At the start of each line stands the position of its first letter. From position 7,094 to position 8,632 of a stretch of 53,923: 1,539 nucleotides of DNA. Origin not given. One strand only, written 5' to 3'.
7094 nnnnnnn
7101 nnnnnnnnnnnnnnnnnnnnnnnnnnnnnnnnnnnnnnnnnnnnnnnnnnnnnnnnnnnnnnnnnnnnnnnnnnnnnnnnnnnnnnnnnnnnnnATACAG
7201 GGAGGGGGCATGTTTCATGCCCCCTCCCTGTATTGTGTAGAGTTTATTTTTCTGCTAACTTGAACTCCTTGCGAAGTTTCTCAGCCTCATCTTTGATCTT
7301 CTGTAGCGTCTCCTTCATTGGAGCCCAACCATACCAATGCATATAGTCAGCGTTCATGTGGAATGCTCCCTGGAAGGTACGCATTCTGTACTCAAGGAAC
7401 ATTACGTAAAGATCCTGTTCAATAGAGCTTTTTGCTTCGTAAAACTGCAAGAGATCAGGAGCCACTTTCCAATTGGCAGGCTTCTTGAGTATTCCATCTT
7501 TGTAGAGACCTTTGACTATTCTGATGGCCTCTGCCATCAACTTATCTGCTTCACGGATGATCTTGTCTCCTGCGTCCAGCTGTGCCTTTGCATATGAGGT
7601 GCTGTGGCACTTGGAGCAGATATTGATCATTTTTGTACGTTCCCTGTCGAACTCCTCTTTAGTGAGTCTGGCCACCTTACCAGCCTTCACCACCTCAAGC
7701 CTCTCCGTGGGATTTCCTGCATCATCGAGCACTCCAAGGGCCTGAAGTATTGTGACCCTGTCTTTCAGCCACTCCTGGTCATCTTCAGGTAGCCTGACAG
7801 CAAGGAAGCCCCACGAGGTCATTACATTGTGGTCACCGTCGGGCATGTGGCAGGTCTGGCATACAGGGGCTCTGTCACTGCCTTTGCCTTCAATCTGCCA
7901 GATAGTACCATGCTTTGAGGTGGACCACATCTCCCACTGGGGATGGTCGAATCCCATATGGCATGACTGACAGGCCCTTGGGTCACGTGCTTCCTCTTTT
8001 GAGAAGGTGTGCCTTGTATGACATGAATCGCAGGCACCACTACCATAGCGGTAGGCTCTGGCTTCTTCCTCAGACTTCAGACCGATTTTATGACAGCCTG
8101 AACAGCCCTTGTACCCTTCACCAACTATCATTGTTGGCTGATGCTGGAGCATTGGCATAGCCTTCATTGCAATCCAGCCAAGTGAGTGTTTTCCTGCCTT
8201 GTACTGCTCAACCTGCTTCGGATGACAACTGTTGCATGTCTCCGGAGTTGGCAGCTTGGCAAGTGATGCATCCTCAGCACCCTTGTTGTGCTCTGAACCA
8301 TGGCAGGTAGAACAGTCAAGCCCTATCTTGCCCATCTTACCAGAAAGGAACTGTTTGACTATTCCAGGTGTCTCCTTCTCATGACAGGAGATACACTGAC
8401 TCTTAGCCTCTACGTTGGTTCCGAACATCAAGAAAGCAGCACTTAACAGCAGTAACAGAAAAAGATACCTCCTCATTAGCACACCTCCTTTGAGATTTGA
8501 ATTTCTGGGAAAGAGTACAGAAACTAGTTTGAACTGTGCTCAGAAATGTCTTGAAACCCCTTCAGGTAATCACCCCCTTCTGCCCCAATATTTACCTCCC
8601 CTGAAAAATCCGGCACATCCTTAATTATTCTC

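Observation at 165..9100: Compact nitrogen-oxide / periplasmic cytochrome island with an unusual gene combination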

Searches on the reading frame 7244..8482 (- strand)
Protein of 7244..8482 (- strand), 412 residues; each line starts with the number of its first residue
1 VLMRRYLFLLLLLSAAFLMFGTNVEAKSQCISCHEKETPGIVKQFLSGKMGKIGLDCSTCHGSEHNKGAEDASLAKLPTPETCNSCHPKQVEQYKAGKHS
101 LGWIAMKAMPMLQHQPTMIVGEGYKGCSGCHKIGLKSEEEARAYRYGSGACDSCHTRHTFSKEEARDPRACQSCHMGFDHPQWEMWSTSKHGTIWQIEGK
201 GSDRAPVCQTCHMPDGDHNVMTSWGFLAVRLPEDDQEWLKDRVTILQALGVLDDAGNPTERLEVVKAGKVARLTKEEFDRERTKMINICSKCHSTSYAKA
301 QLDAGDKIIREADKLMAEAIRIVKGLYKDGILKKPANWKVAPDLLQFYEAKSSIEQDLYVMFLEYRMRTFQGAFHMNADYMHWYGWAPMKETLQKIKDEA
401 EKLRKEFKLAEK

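Call 3: search_protein_families(library=pfam, proteins=[window:7244-8482:-], max_evalue=0.01)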
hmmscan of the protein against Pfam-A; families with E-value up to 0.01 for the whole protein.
window:7244-8482:- (412 aa): 6 families
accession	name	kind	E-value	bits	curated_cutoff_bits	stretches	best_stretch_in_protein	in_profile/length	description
PF13447.11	Multi-haem_cyto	-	6.3e-29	101.5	21.9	2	56-221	4-185/269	Seven times multi-haem cytochrome CxxCH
PF14522.11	Cytochrome_C7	-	1.4e-09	38.1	24.8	1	124-175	13-66/67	Cytochrome c7 and related cytochrome c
PF09699.15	Paired_CXXCH_1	-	2.3e-09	37.2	20.6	1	56-90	8-39/41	Doubled CXXCH motif (Paired_CXXCH_1)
PF13435.11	Cytochrome_C554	-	2.2e-08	35.3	20.8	1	82-156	1-84/84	Cytochrome c554 and c-prime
PF14537.11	Cytochrom_c3_2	-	4.9e-08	33.8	25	1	53-134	5-67/79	Cytochrome c3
PF22113.1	Mtrc-MtrF_II-IV_dom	-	7e-08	32.6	30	0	169-222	82-139/176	Outer membrane cytochrome MtrC/MtrF-like, domains II/IV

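Call 4: search_protein_families(library=ncbifam, proteins=[window:7244-8482:-], max_evalue=0.01)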
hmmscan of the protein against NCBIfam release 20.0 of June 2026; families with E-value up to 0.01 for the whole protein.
window:7244-8482:- (412 aa): 6 families
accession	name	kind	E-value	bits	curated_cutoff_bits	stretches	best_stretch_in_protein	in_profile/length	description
NF052343.1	hydrazine_HDH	equivalog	1.2e-23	83.3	900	2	27-221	116-308/564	hydrazine dehydrogenase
TIGR03508.1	decahem_SO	subfamily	2.6e-09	36.9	192.2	1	25-106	68-144/258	DmsE family decaheme c-type cytochrome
NF041028.1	decahem_GSU2203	exception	8.8e-07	28.4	325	1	25-96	99-164/317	GSU2203 family decaheme c-type cytochrome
NF041198.1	UshA_like_PCGU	equivalog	5.2e-05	22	275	1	25-90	440-511/519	UshA-like (seleno)protein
TIGR03153.1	cytochr_NrfH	equivalog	9.4e-05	22.5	134.2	0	165-216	25-63/138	cytochrome c nitrite reductase small subunit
TIGR03507.1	decahem_SO1788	subfamily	0.002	16.7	209.3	1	56-133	245-304/672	OmcA/MtrC family decaheme c-type cytochrome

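Call 6: search_solved_structures(query=window:7244-8482:-, max_evalue=0.01, show_alignments=3)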
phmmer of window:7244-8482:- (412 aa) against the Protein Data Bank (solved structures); distinct sequences matched with E-value up to 0.01: 10.
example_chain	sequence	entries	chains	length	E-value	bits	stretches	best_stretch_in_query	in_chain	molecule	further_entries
6h5l_A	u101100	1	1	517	6.6e-27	97.7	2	25-203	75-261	Similar to hydroxylamine oxidoreductase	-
4n4j_A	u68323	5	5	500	2.5e-26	95.8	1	48-221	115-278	hydroxylamine oxidoreductase | Similar to hydroxylamine oxidoreductase hao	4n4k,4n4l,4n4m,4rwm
6t5e_A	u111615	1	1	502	1.6e-25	93.2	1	28-221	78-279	Hydroxylamine oxidoreductase-like protein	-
1fgj_A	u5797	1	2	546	2.6e-23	85.9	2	55-220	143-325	HYDROXYLAMINE OXIDOREDUCTASE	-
4fas_A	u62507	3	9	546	2.7e-23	85.8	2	55-220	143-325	Hydroxylamine oxidoreductase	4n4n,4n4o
6m0p_A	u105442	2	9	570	4.4e-23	85.1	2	55-220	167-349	Aerobic hydroxylamine oxidoreductase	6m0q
4qo5_A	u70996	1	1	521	5.4e-23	84.9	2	148-213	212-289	Hypothetical multiheme protein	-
6hif_G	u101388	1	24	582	1.1e-19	73.9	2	28-222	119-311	Hydrazine dehydrogenase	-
8k9e_A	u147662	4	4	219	0.0058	18.9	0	50-155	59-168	Cytochrome c7-like domain-containing protein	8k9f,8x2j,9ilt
6f0k_A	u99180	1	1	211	0.0093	18.2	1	50-157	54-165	Cytochrome c family protein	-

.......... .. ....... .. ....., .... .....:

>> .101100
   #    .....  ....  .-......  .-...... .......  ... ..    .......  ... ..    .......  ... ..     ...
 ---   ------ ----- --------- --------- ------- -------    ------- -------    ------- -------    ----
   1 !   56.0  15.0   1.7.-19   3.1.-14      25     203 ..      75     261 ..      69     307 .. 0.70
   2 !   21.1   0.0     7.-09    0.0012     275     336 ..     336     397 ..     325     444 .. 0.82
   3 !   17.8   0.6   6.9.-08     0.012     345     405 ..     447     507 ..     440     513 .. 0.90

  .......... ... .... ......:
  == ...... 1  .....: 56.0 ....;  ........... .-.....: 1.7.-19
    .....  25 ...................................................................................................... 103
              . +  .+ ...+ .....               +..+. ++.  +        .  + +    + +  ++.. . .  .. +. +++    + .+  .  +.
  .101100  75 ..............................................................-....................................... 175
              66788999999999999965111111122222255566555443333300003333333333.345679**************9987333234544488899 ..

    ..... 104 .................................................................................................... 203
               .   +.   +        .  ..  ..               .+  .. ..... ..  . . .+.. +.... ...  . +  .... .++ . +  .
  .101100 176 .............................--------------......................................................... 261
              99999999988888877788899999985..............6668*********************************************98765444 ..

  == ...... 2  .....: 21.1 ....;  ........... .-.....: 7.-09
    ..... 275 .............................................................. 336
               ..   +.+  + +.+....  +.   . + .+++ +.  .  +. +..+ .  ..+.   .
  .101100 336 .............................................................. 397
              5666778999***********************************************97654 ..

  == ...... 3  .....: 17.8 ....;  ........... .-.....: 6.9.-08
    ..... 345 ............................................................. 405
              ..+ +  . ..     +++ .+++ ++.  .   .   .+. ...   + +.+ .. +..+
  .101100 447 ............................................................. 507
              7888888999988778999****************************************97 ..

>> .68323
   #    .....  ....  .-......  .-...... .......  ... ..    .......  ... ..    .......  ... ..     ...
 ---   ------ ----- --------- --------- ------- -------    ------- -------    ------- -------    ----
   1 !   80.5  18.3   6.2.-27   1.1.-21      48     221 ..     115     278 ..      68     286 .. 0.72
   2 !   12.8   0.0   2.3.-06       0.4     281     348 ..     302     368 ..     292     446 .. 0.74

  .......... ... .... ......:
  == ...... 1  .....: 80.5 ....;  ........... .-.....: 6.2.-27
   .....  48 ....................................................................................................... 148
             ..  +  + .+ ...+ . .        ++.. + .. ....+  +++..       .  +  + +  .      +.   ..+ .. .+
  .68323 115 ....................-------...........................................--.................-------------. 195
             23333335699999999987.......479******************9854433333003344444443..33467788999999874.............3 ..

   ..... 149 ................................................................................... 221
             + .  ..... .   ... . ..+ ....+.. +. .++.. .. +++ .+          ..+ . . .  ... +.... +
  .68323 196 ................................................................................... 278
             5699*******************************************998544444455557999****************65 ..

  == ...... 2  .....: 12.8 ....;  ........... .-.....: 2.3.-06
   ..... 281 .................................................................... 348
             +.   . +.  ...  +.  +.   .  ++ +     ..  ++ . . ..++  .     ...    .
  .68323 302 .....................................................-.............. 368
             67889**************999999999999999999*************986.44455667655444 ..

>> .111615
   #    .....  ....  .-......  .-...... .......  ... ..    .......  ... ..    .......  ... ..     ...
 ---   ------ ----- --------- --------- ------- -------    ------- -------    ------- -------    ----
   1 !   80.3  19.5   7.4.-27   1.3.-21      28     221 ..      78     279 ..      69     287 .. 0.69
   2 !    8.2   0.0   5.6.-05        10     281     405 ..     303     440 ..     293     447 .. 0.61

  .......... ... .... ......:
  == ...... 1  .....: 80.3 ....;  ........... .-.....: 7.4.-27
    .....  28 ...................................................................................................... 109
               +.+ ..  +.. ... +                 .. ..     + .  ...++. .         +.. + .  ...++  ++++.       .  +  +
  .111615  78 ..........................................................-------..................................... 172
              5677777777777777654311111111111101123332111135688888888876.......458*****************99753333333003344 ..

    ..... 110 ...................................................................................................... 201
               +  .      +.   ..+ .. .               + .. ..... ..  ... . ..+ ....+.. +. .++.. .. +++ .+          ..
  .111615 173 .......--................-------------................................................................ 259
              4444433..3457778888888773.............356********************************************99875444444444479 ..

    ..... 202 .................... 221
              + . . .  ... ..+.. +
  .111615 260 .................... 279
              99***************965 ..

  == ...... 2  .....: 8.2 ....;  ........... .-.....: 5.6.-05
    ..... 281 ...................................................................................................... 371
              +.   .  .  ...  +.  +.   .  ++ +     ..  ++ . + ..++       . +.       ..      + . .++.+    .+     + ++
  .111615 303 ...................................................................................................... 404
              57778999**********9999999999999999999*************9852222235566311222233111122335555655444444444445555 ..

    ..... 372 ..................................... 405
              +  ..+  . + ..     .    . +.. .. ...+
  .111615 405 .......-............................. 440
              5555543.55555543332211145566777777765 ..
